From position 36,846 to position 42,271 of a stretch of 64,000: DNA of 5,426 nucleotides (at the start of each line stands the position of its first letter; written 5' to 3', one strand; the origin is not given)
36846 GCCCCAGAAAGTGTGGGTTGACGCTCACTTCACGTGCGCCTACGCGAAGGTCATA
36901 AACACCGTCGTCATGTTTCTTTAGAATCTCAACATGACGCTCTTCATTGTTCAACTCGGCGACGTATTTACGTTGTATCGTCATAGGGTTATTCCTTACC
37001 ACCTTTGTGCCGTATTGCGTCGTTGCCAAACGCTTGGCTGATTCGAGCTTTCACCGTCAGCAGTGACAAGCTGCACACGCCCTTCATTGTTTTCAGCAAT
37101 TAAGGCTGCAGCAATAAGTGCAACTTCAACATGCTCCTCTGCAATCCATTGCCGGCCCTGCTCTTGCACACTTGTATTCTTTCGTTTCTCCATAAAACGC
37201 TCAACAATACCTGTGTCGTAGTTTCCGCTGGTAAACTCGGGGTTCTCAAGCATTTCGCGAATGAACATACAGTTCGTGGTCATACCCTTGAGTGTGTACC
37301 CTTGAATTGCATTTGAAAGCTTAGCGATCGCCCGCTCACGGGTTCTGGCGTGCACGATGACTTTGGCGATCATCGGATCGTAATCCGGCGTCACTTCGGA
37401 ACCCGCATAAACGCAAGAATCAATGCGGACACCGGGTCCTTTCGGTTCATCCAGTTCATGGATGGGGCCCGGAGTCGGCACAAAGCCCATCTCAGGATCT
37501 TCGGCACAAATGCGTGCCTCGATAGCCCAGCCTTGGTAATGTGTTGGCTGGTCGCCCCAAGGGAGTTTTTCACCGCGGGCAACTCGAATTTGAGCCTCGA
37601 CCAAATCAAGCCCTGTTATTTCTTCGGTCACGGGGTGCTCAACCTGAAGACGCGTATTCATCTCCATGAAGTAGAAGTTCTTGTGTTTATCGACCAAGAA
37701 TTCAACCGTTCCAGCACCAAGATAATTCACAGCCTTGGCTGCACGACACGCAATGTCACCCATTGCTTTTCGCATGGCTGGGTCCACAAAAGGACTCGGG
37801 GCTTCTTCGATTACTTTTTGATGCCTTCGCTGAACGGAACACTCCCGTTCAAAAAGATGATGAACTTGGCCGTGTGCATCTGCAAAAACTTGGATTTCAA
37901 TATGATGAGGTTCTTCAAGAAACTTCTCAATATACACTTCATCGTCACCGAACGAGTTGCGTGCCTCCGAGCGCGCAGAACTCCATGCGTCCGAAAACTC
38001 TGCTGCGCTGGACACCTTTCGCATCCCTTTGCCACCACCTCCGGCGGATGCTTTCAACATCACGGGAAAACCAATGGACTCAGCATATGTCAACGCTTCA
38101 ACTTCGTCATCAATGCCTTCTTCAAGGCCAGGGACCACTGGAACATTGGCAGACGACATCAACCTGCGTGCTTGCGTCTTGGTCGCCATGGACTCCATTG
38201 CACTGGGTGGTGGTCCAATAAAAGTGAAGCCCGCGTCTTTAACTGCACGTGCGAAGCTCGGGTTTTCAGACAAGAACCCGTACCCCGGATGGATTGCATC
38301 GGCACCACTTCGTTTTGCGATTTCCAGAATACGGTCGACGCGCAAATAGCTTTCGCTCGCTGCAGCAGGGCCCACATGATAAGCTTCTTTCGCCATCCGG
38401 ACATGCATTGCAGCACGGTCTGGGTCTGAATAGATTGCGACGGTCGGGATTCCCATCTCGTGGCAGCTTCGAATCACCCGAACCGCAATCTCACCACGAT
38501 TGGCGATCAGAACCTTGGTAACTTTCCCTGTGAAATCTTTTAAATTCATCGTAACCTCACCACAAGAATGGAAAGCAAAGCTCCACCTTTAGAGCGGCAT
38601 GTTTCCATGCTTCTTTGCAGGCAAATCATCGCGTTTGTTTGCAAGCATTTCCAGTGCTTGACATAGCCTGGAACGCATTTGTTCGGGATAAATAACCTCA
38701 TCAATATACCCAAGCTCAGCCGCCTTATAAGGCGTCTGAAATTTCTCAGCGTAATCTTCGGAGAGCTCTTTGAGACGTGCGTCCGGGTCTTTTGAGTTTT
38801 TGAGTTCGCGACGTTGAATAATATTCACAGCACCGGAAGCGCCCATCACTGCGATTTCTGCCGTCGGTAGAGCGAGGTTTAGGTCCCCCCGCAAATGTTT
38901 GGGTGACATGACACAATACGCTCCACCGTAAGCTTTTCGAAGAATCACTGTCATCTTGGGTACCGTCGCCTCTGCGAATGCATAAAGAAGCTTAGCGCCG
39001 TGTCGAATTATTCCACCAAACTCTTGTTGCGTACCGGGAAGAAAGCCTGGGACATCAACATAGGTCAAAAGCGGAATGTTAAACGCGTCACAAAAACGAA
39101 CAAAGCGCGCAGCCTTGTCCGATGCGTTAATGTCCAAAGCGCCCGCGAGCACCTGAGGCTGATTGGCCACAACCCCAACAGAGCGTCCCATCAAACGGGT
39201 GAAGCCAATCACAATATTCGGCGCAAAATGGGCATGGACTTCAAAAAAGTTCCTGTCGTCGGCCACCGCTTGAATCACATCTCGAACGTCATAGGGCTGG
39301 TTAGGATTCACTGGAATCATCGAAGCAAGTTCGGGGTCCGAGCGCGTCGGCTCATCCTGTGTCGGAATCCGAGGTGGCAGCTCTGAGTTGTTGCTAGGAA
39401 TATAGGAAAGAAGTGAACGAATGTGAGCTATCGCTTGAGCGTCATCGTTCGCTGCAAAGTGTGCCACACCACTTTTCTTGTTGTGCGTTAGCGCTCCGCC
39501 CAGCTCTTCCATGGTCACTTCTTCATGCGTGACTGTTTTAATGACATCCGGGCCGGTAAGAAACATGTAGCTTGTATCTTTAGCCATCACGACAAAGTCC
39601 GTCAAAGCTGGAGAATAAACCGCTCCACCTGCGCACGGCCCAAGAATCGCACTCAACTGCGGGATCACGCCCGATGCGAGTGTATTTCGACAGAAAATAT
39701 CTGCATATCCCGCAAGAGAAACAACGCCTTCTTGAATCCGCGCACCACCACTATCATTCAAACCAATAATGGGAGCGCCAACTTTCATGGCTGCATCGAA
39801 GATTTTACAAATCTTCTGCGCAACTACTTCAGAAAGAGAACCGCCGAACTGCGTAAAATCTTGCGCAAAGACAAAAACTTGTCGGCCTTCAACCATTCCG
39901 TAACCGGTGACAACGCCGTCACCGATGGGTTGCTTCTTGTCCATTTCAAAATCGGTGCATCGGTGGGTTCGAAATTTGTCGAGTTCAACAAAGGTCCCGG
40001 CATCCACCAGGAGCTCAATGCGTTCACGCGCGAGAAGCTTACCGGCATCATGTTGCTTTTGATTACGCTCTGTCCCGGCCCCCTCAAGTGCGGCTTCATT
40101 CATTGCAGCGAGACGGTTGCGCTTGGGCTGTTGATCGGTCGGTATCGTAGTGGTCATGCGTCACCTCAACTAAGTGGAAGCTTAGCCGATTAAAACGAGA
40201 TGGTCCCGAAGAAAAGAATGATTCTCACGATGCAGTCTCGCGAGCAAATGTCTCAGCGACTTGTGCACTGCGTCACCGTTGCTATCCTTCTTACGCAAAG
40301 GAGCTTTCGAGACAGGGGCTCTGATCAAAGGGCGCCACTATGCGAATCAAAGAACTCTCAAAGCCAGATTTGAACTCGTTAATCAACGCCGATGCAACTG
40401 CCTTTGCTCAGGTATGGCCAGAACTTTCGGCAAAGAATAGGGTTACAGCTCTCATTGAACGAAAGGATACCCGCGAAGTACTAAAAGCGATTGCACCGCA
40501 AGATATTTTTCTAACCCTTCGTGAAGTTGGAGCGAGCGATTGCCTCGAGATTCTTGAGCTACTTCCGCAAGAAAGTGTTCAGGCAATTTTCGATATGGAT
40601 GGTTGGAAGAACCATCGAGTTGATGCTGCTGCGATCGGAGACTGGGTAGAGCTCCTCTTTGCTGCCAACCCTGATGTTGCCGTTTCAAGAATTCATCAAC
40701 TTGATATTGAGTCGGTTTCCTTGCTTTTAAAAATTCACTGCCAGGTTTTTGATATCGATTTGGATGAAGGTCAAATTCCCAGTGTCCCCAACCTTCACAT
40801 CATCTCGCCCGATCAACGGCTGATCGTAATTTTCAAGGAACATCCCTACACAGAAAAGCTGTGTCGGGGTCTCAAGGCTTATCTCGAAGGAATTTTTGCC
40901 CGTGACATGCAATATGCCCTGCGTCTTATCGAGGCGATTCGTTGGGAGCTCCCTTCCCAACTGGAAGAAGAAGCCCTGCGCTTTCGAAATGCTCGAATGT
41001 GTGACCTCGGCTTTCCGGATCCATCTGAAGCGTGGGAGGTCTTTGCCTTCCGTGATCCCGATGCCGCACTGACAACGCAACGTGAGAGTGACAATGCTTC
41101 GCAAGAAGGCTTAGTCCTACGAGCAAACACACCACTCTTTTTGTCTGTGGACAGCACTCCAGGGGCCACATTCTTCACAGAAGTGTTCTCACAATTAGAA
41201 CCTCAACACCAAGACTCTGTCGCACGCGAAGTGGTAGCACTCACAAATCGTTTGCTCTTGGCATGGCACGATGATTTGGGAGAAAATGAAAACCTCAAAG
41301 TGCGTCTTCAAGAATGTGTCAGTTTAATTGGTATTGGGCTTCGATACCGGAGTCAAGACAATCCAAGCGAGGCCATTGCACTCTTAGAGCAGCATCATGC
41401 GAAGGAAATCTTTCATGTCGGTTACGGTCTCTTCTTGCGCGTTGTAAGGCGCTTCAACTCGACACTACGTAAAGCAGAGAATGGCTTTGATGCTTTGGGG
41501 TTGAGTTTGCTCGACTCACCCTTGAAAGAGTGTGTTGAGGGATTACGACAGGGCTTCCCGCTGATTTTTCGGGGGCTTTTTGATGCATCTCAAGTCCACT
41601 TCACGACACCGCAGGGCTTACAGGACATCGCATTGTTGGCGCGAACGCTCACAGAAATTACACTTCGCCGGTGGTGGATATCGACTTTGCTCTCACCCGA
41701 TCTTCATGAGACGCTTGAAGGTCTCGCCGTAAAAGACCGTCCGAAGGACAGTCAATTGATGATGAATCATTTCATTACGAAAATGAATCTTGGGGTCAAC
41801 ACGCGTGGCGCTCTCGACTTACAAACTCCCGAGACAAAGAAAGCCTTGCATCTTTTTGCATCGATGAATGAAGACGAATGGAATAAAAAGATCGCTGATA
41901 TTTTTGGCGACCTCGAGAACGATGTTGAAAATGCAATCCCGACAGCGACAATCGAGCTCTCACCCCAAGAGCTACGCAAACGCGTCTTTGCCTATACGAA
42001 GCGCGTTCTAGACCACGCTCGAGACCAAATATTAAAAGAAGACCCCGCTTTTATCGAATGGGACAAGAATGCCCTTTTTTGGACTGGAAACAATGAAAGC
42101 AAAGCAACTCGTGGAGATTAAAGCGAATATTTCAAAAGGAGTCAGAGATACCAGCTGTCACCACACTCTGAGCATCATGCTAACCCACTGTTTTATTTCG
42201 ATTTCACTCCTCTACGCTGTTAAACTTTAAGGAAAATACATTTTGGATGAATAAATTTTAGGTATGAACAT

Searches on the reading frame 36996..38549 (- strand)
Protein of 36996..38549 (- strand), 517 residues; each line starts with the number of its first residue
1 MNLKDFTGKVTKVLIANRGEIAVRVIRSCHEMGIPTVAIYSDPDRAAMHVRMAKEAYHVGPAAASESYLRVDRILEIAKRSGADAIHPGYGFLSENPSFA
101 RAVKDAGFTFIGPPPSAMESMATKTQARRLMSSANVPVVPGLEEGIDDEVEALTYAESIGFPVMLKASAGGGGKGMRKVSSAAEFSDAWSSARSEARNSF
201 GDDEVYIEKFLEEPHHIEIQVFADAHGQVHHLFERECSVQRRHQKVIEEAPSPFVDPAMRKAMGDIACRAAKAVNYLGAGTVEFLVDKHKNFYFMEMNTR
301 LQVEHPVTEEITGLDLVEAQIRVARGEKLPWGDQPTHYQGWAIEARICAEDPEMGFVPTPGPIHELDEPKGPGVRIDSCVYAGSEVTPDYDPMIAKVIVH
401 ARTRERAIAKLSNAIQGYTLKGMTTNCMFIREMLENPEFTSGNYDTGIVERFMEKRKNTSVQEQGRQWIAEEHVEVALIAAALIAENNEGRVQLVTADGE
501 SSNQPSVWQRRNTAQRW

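Call 66: search_protein_families(library=pfam, proteins=[window:36996-38549:-], max_evalue=0.0001)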
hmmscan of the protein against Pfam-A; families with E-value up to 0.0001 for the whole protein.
window:36996-38549:- (517 aa): 5 families
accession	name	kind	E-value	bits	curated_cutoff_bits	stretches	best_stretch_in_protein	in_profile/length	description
PF02786.22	CPSase_L_D2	-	1.9e-77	260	19.8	1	124-330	2-209/211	Carbamoyl-phosphate synthase L chain, ATP binding domain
PF00289.28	Biotin_carb_N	-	4.5e-50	169.2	25.5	1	10-118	2-110/110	Biotin carboxylase, N-terminal domain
PF02785.25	Biotin_carb_C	-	2.2e-37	127.9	32.4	1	344-450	1-107/108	Biotin carboxylase C-terminal domain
PF02222.28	ATP-grasp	-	3.6e-12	46.7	27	1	146-300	16-162/179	ATP-grasp domain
PF07478.18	Dala_Dala_lig_C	-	2.9e-11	43.7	24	1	154-299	30-174/204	D-ala D-ala ligase C-terminus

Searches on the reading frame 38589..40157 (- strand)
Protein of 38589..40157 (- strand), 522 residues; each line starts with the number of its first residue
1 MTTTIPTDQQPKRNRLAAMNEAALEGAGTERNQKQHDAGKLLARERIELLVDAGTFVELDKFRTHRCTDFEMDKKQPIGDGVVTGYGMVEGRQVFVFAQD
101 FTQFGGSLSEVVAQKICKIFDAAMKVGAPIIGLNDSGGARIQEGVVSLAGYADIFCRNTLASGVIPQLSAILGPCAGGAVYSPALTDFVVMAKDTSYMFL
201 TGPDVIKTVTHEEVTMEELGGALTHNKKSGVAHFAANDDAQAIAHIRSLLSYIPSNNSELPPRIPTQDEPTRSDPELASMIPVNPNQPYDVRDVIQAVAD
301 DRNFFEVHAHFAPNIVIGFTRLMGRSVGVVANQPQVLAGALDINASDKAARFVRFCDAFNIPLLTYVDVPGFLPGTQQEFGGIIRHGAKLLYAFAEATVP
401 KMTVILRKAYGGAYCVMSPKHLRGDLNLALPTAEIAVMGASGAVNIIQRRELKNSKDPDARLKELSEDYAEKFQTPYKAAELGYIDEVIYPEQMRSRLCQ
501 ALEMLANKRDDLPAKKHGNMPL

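Call 66: search_protein_families(library=pfam, proteins=[window:38589-40157:-], max_evalue=0.0001)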
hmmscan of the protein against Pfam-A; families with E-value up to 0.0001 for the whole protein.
window:38589-40157:- (522 aa): 2 families
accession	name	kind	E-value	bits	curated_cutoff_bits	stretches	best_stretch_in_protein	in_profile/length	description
PF01039.27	Carboxyl_trans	-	1.3e-198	661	22.3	1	34-520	1-493/493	Carboxyl transferase domain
PF03255.19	ACCA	-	4.4e-08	33.1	23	1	347-415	134-203/310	Acetyl co-enzyme A carboxylase carboxyltransferase-like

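Call 71: find_homologous_proteins(query=window:38592-40157:-, max_evalue=1e-50)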
Query window:38592-40157:- (522 aa): 8000 proteins with E <= 1e-50 among 8000 candidates; the best 120 are listed.
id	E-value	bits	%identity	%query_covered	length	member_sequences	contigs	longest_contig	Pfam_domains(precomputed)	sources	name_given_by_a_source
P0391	0.0e+0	1179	100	100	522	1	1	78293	PF01039.28,PF03255.20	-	-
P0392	4.3e-273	925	78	98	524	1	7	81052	PF01039.28,PF03255.20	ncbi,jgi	jgi:propionyl-CoA carboxylase beta chain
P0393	8.3e-273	924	78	98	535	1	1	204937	PF01039.28,PF06833.17,PF03255.20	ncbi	-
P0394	9.8e-272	920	79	98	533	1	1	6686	PF01039.28,PF03255.20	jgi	-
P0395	1.6e-270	916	77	98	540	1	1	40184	PF01039.28,PF03255.20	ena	-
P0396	1.4e-269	913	77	98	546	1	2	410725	PF01039.28,PF03255.20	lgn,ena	-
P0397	1.8e-269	913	77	98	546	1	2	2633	PF01039.28,PF03255.20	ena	-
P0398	1.3e-268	910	77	98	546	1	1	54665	PF01039.28,PF03255.20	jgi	jgi:propionyl-CoA carboxylase beta chain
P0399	2.8e-268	909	77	98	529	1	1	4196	PF01039.28,PF06833.17,PF03255.20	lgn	-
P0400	3.4e-268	908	77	98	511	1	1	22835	PF01039.28,PF03255.20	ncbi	ncbi:MAG: acyl-CoA carboxylase subunit beta [Myxococcota bacterium]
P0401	1.5e-267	906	76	98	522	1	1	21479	PF01039.28,PF03255.20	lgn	-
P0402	4.0e-267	905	75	98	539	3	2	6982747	PF01039.28,PF03255.20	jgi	jgi:propionyl-CoA carboxylase beta chain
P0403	1.2e-266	903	76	98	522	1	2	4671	PF01039.28,PF03255.20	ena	-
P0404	1.2e-266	903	76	98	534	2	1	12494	PF01039.28,PF03255.20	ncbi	-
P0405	1.8e-266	903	76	98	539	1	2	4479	PF01039.28,PF03255.20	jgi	jgi:propionyl-CoA carboxylase beta chain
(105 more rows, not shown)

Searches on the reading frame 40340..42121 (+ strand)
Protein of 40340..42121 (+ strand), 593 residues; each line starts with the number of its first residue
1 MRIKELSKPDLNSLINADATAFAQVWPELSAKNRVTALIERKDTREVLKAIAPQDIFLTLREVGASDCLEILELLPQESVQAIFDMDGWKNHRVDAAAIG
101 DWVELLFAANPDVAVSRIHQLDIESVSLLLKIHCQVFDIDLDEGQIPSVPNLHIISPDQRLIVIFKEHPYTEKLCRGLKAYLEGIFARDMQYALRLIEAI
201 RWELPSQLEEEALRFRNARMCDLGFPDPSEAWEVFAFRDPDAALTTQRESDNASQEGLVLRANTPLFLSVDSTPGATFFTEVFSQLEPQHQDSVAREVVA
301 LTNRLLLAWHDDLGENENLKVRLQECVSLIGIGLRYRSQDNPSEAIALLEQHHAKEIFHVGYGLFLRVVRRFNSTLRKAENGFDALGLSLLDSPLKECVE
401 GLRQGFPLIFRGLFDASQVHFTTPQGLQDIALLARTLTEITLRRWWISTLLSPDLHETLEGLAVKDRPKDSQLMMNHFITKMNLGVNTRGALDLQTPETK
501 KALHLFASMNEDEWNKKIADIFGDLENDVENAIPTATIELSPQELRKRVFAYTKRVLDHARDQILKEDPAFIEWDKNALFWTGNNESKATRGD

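Call 66: search_protein_families(library=pfam, proteins=[window:40340-42121:+], max_evalue=0.0001)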
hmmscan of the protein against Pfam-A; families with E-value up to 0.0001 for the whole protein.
window:40340-42121:+ (593 aa): 1 family
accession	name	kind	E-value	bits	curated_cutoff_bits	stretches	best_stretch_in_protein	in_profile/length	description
PF19676.4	DUF6178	-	2.4e-79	267.7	25.5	1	27-562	17-540/561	Family of unknown function (DUF6178)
